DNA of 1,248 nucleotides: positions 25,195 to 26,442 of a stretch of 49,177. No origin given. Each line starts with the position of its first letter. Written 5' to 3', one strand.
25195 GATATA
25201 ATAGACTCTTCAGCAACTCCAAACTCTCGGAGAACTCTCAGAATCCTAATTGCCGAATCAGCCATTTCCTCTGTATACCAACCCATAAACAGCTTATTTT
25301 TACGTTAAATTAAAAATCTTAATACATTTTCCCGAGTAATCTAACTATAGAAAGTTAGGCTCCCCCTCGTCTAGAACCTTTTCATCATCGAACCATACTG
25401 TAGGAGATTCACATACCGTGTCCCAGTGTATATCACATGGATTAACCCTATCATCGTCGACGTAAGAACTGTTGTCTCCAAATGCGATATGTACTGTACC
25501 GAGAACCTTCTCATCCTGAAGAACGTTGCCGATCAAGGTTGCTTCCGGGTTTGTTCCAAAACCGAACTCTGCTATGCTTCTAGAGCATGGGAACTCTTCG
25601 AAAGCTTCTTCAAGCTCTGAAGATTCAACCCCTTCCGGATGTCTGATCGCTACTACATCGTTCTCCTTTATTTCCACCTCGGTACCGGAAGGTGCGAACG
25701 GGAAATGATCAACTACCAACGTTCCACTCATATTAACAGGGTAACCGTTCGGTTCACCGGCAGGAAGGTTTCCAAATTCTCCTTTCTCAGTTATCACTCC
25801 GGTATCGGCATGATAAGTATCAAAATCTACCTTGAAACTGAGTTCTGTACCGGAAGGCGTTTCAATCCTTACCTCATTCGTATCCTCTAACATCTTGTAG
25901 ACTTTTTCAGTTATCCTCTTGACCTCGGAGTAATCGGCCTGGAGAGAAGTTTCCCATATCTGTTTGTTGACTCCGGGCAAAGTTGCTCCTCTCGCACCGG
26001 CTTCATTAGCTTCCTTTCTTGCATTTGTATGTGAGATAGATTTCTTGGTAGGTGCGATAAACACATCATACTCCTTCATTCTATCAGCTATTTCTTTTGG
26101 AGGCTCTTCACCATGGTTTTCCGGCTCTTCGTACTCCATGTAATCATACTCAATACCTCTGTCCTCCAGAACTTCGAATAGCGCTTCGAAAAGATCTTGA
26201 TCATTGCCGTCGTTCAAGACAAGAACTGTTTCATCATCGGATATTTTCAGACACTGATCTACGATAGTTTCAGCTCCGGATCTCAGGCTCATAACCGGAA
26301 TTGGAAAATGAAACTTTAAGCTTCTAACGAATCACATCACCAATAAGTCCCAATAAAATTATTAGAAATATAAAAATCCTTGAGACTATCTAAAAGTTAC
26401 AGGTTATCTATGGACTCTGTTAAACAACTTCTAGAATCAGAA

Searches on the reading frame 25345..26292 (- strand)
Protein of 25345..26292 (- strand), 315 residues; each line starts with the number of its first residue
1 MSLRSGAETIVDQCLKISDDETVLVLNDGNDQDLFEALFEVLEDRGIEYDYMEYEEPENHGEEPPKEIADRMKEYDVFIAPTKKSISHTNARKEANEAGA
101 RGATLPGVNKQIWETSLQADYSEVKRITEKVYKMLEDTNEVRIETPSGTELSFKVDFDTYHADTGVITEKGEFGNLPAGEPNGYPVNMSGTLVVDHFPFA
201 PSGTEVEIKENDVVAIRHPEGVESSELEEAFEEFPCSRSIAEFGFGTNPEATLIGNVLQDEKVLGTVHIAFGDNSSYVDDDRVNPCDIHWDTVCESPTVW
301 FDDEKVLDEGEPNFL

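Call 10: search_protein_families(library=pfam, proteins=[window:25345-26292:-], max_evalue=0.01)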
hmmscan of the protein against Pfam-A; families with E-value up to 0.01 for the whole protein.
window:25345-26292:- (315 aa): 1 family
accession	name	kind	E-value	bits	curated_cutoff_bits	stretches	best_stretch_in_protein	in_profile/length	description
PF02073.20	Peptidase_M29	-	5.8e-06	25.8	27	1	119-294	183-382/406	Thermophilic metalloprotease (M29)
